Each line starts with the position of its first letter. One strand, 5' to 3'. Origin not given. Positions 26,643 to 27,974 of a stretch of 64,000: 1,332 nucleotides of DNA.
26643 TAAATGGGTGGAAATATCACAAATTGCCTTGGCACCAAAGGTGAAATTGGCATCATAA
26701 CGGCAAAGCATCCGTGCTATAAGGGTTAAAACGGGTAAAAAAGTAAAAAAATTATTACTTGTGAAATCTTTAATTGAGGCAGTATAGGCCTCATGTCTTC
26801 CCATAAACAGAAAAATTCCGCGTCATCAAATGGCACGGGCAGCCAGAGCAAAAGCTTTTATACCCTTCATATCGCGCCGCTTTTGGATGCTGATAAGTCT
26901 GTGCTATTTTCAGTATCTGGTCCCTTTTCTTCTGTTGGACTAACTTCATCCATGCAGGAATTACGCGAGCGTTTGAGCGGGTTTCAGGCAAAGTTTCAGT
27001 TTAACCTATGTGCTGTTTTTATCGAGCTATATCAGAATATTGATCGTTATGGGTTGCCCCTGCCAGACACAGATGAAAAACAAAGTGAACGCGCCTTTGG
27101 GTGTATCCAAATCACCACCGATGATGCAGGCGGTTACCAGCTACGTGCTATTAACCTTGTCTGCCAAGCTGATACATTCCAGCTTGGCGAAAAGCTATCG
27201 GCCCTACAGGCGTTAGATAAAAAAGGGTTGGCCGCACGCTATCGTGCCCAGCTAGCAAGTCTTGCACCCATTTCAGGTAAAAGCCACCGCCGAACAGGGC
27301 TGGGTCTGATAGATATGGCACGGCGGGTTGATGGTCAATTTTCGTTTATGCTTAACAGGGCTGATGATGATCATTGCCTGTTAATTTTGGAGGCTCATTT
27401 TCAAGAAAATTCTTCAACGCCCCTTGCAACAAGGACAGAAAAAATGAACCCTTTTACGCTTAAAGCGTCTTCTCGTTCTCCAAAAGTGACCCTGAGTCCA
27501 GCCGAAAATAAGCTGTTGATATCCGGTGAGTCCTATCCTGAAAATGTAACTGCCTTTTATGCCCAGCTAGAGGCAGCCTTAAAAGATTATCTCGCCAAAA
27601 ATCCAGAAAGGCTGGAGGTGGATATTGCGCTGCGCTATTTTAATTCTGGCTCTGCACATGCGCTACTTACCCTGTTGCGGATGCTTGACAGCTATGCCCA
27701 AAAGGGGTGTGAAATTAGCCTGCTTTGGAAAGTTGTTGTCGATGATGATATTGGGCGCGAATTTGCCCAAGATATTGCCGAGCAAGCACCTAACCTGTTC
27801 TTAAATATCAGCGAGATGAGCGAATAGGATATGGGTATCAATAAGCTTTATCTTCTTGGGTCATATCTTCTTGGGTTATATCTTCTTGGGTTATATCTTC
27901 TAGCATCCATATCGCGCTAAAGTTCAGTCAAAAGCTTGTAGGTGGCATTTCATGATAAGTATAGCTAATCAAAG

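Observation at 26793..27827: SiaB-like kinase and SiaC-like phosphoprotein fused into one polypeptide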

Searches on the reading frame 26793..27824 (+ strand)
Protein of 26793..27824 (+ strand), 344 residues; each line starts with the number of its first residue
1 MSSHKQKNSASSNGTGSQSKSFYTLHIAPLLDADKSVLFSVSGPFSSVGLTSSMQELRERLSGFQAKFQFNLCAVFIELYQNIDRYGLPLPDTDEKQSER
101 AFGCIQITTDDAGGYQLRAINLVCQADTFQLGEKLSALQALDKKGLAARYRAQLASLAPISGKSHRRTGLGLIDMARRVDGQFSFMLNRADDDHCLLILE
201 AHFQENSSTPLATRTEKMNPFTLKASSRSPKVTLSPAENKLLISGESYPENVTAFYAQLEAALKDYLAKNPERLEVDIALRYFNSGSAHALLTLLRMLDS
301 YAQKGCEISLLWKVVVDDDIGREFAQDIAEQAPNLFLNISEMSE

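Call 3: search_protein_families(library=pfam, proteins=[window:26793-27824:+], max_evalue=0.1)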
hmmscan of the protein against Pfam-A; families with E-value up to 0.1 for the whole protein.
window:26793-27824:+ (344 aa): 3 families
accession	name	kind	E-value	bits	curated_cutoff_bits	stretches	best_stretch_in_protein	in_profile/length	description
PF09345.15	SiaC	-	2.3e-29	101.9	24.5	1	224-341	2-119/120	SiaC family regulatory phosphoprotein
PF19788.4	DUF6272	-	3.4e-21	75.8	26.6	1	66-196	9-133/134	Family of unknown function (DUF6272)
PF13466.11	STAS_2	-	0.067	13.8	29.2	0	243-299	3-55/80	STAS domain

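Call 4: search_protein_families(library=ncbifam, proteins=[window:26793-27824:+], max_evalue=0.1)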
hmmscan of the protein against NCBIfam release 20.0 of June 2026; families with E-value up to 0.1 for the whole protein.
window:26793-27824:+ (344 aa): 3 families
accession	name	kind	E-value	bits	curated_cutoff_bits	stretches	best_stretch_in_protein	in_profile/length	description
NF038262.1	SiaB_fam_kinase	subfamily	3.8e-26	91.7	85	1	34-202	10-176/177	SiaB family protein kinase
NF038264.1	kinase_SiaB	equivalog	4.1e-20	72.3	225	1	35-201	12-174/176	biofilm regulation protein kinase SiaB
NF038265.1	phos_prot_SiaC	equivalog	7.4e-15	55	150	1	222-331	4-113/122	biofilm regulation phosphoprotein SiaC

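Call 5: find_homologous_proteins(query=window:26793-27824:+)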
Query window:26793-27824:+ (344 aa): 4 proteins with E <= 0.001 among 4363 candidates.
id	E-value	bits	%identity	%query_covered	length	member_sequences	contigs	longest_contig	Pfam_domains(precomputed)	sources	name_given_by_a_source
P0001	1.0e-221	753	100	100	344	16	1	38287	PF09345.16,PF19788.5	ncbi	-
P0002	3.9e-131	455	65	100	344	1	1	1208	PF09345.16,PF19788.5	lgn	-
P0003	8.0e-125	434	61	100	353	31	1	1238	PF09345.16,PF19788.5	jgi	-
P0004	1.1e-119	417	59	100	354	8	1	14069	PF09345.16,PF19788.5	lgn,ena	-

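Call 8: find_encoding_contigs(protein=P0001, flank=10000)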
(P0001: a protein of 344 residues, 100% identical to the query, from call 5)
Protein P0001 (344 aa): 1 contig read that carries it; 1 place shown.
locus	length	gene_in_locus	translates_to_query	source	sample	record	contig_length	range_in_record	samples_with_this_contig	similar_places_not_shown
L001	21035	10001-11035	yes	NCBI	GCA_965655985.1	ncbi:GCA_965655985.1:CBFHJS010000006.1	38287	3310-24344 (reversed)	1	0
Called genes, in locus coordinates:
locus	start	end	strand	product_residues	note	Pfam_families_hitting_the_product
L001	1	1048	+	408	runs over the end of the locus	PF00764:Arginosuc_synth, PF20979:Arginosuc_syn_C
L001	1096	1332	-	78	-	-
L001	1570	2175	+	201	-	PF00081:Sod_Fe_N, PF02777:Sod_Fe_C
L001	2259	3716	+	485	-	PF00171:Aldedh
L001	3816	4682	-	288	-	PF01488:Shikimate_DH (faint), PF03446:NAD_binding_2, PF03807:F420_oxidored, PF14833:NAD_binding_11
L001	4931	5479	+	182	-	PF00156:Pribosyltran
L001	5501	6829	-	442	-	PF00557:Peptidase_M24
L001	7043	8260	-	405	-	PF00561:Abhydrolase_1 (faint), PF12146:Hydrolase_4, PF12697:Abhydrolase_6, PF02566:OsmC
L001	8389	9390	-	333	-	PF08240:ADH_N, PF00107:ADH_zinc_N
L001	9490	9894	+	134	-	PF00581:Rhodanese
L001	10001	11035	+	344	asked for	PF19788:DUF6272, PF09345:SiaC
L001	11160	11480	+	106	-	-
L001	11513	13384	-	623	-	PF00989:PAS (weak), PF08448:PAS_4, PF13426:PAS_9, PF08447:PAS_3 (weak), PF07228:SpoIIE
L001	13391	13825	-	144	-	-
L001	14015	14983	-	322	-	PF03446:NAD_binding_2, PF03807:F420_oxidored (weak), PF14833:NAD_binding_11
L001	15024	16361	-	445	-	PF02653:BPD_transp_2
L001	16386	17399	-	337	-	PF02653:BPD_transp_2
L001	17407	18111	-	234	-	PF00005:ABC_tran, PF09818:ABC_ATPase (faint), PF13304:AAA_21 (faint)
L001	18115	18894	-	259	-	PF00005:ABC_tran, PF12399:BCA_ABC_TP_C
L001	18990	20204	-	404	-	PF13433:Peripla_BP_5 (weak), PF13458:Peripla_BP_6, PF01094:ANF_receptor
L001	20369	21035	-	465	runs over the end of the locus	PF07219:HemY_N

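Call 9: find_encoding_contigs(protein=P0004, flank=10000)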
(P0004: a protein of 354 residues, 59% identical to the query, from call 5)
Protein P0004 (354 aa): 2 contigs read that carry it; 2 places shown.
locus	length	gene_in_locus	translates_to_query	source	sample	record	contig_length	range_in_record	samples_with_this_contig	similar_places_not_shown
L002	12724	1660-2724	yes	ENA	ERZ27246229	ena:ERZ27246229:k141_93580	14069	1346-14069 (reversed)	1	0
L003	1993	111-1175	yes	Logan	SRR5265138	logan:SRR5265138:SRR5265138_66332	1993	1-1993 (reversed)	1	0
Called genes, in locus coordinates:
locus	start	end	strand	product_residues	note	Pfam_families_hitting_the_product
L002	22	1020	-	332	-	PF08240:ADH_N, PF00107:ADH_zinc_N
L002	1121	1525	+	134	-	PF00581:Rhodanese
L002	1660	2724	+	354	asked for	PF19788:DUF6272, PF09345:SiaC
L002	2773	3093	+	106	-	-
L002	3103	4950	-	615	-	PF00989:PAS (weak), PF08448:PAS_4, PF13426:PAS_9, PF08447:PAS_3 (weak), PF07228:SpoIIE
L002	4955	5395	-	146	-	-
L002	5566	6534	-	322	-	PF02826:2-Hacid_dh_C (faint), PF03446:NAD_binding_2, PF03807:F420_oxidored (weak), PF14833:NAD_binding_11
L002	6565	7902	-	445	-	PF02653:BPD_transp_2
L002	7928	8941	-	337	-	PF02653:BPD_transp_2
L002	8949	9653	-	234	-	PF00005:ABC_tran, PF13304:AAA_21 (faint)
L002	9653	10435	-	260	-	PF00005:ABC_tran, PF13304:AAA_21 (faint), PF12399:BCA_ABC_TP_C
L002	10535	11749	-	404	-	PF13458:Peripla_BP_6, PF01094:ANF_receptor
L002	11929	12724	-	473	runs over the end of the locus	PF07219:HemY_N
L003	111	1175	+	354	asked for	PF19788:DUF6272, PF09345:SiaC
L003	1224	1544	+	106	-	-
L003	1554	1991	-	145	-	?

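Call 15: search_solved_structures(query=window:26793-27824:+, max_evalue=1, show_alignments=5)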
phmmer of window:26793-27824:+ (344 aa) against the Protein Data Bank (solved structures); distinct sequences matched with E-value up to 1: 6.
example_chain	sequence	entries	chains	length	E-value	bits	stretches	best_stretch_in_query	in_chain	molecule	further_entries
6kko_A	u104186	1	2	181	2.4e-09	40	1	36-197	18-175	Putative serine phosphatase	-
6k4f_U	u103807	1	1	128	9.4e-09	38.1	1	229-330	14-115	DUF1987 domain-containing protein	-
6kko_C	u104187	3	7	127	9.6e-09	38.1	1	229-330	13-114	DUF1987 domain-containing protein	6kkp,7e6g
5n6u_A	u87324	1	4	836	0.89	11.9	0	220-281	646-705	Beta-mannosidase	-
8ab1_E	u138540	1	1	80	0.96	11.8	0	102-161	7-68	Type II secretion system protein L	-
8a9w_A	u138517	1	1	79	0.96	11.8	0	102-161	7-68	Type II secretion system protein L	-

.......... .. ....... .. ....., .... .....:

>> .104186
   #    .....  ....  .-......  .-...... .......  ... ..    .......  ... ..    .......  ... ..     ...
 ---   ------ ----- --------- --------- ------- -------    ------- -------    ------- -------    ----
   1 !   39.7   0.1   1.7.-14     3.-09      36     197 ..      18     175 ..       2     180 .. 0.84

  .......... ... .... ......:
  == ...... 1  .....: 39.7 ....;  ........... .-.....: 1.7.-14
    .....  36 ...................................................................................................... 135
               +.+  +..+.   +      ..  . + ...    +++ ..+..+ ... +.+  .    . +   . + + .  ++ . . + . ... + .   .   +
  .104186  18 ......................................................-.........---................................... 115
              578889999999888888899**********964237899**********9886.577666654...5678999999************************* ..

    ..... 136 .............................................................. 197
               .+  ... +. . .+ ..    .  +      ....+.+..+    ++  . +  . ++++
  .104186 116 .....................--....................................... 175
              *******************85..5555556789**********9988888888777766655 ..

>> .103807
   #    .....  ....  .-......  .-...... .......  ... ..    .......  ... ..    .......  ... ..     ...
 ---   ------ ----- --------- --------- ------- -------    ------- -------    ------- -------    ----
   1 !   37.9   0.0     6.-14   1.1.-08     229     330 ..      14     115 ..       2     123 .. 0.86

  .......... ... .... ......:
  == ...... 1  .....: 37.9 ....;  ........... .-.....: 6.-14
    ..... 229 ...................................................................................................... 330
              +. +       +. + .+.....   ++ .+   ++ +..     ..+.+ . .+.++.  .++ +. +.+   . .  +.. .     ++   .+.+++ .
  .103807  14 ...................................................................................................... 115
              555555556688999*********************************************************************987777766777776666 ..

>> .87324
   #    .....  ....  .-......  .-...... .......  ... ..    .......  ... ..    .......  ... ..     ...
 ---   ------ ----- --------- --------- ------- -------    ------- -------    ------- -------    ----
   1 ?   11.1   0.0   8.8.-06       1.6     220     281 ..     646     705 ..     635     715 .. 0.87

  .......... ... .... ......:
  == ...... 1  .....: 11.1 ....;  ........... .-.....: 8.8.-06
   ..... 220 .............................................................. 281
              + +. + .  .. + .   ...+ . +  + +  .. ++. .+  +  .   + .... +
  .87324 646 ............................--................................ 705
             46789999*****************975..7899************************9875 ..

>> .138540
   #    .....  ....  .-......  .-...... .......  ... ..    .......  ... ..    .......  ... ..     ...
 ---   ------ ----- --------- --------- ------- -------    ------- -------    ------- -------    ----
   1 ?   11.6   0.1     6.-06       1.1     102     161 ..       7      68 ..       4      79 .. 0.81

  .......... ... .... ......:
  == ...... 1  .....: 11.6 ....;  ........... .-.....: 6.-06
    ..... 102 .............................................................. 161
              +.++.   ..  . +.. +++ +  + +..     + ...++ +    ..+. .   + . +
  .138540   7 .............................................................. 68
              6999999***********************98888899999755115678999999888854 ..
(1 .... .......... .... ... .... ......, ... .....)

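Call 16: find_encoding_contigs(protein=P0002, flank=10000)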
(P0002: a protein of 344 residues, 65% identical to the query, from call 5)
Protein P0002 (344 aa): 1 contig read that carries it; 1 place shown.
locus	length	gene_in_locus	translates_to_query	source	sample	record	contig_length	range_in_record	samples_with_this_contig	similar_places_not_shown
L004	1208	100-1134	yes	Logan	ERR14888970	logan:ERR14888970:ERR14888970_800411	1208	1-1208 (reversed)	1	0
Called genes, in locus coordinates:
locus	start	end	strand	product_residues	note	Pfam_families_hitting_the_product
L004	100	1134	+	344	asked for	PF19788:DUF6272, PF09345:SiaC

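Call 17: find_encoding_contigs(protein=P0003, flank=10000)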
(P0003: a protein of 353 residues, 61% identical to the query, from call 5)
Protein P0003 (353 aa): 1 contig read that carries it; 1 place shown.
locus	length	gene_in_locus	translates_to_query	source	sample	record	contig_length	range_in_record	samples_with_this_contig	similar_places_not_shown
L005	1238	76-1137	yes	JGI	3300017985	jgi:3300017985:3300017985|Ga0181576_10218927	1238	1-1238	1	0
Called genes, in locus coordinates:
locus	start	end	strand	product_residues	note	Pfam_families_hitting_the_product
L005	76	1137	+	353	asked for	PF19788:DUF6272, PF09345:SiaC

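Call 18: search_protein_representatives(alignment_id=A1)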
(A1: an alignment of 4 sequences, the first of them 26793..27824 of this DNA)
Query: 4 sequences, 344 profile positions. Proteins with E-value up to 0.001 (for the whole library): 2717; up to 1e-10: 277; up to 1e-30: 5. The best 150 are listed.
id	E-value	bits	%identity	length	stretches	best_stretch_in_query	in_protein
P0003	1.6e-207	704.4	-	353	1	1-344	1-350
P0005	8.2e-51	189.1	-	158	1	175-281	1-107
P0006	2.6e-50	187.4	-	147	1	1-122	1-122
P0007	2.5e-46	174.4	-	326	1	39-335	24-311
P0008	2.9e-34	134.7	-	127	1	218-339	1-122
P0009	1.3e-29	119.3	-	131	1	218-343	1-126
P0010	3.3e-28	114.8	-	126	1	218-339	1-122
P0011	3.0e-27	111.6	-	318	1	38-333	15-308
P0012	4.1e-26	107.9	-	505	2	75-322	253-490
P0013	6.7e-26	107.2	-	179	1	24-187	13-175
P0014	8.6e-25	103.5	-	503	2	75-312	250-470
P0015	8.7e-25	103.5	-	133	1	216-333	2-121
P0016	2.9e-24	101.8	-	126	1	226-341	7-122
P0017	1.6e-23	99.4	-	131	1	220-339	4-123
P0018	4.1e-23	98.0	-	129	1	219-338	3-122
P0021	1.2e-20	89.9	-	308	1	39-314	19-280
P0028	2.7e-19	85.4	-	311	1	65-331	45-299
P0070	3.1e-15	72.1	-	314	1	74-315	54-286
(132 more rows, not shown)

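Call 35: find_related_loci(query=A1, collection=genome_contigs, flank=6000)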
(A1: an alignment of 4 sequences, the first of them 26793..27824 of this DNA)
Query A1 (344 aa) in genome_contigs; peptide patterns used: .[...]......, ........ (x = any residue, [..] = any of these).
64 stretches matched a pattern; 2 encode a relative of the query (tblastn E <= 1e-3); 2 distinct loci.
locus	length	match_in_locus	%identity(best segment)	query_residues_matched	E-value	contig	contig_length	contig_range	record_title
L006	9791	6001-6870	37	39-340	9e-52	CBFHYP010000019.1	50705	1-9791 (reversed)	MAG: Candidatus Puniceispirillaceae bacterium isolate Co_bin_488_indstr genome assembly, contig: Co_bin_488_indstr_c19,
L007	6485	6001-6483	50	1-158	3e-41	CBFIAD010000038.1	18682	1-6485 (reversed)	MAG: Candidatus Puniceispirillaceae bacterium isolate Co_bin_285_indstr genome assembly, contig: Co_bin_285_indstr_c38,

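Call 45: predict_structure(alignment_id=A2)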
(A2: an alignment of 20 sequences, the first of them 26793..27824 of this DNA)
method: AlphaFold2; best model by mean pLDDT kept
length: 344 residues; sequences in the alignment: 20
mean_pLDDT: 83.9   pTM: 0.56
mean pLDDT of the five models: 83.9, 82.4, 80.8, 80.3, 76.5
residues with pLDDT >= 90: 169; 70-90: 124; 50-70: 19; < 50: 32
segments of 3 or more residues with pLDDT < 50: 1-18, 161-166, 207-214
pLDDT, mean of each block of 10 residues (from residue 1): 35 46 91 86 91 91 85 93 92 76 94 92 95 93 86 71 55 88 94 96 67 61 88 94 86 87 92 94 85 94 92 88 85 91 82
secondary structure, 60 per line:
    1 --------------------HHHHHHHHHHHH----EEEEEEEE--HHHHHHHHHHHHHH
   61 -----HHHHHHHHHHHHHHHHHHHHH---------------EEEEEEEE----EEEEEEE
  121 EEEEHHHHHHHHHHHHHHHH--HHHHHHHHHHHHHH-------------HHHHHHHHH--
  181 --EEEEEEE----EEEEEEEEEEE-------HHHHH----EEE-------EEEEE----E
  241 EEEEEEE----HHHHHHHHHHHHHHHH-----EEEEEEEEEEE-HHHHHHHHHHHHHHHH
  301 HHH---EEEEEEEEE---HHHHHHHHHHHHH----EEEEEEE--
elements in order: H21-32 E37-44 H47-60 H66-86 E102-109 E114-124 H125-140 H143-156 H170-178 E183-189 E194-204 H212-216 E221-223 E231-235 E240-247 H252-267 E273-283 H285-303 E307-315 H319-331 E336-342

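Call 49: fold_search(model_id=the predicted structure, library=pdb)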
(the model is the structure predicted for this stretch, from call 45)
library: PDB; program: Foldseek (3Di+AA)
matches with E <= 10: 932; with E <= 0.001: 10
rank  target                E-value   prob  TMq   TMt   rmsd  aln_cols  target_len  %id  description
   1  6kko_A                1.3e-08  1.00  0.41  0.79   4.8       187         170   26  The crystal structure of SiaB-SiaC complex from Pseudomonas aeruginosa (released 2020-06-10)
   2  6k4f                  4.1e-08  1.00  0.33  0.90   2.1       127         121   24  SiaC of Pseudomonas aeruginosa (released 2019-06-26)
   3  7e6g_D                4.6e-08  1.00  0.34  0.88   2.3       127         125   24  Crystal structure of diguanylate cyclase SiaD in complex with its activator SiaC from Pseudomonas aeruginosa (released 2021-09-22)
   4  6kko_B                1.2e-07  1.00  0.40  0.78   5.5       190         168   25  The crystal structure of SiaB-SiaC complex from Pseudomonas aeruginosa (released 2020-06-10)
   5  7e6g_C                1.3e-07  1.00  0.34  0.88   2.2       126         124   23  Crystal structure of diguanylate cyclase SiaD in complex with its activator SiaC from Pseudomonas aeruginosa (released 2021-09-22)
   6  6kko_D                1.4e-07  1.00  0.33  0.86   2.2       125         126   23  The crystal structure of SiaB-SiaC complex from Pseudomonas aeruginosa (released 2020-06-10)
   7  6kko_C                1.9e-07  1.00  0.35  0.91   1.4       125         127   25  The crystal structure of SiaB-SiaC complex from Pseudomonas aeruginosa (released 2020-06-10)
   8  7e6g_F                2.2e-07  1.00  0.33  0.88   2.2       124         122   23  Crystal structure of diguanylate cyclase SiaD in complex with its activator SiaC from Pseudomonas aeruginosa (released 2021-09-22)
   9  6kkp                  3.4e-07  1.00  0.34  0.92   1.7       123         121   26  The crystal structure of apo-SiaC from Pseudomonas aeruginosa (released 2020-06-10)
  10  7e6g_E                3.8e-06  1.00  0.32  0.87   2.2       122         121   24  Crystal structure of diguanylate cyclase SiaD in complex with its activator SiaC from Pseudomonas aeruginosa (released 2021-09-22)
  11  9jfj_D                4.5e-03  0.97  0.22  0.30  10.5       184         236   14  Crystal structure of the cytoplasmic domain of ZraS in ADP-bound form (released 2025-03-26)
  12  9jfj_C                2.9e-02  0.92  0.24  0.33  10.6       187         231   11  Crystal structure of the cytoplasmic domain of ZraS in ADP-bound form (released 2025-03-26)
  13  8szn_A                3.8e-02  0.89  0.17  0.29  10.0       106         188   13  Crystal structure of Neisseria meningitidis ClpP protease in complex with phosphine oxide compound ACP6-12 (released 2024-09-18)
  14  5gkj_A                3.8e-02  0.21  0.13  0.20  16.3       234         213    9  Structure of EndoMS in apo form (released 2016-11-02)
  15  8e7v_j                4.5e-02  0.90  0.18  0.29   9.7       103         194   12  Cryo-EM structure of substrate-free DNClpX.ClpP from singly capped particles (released 2023-11-08)
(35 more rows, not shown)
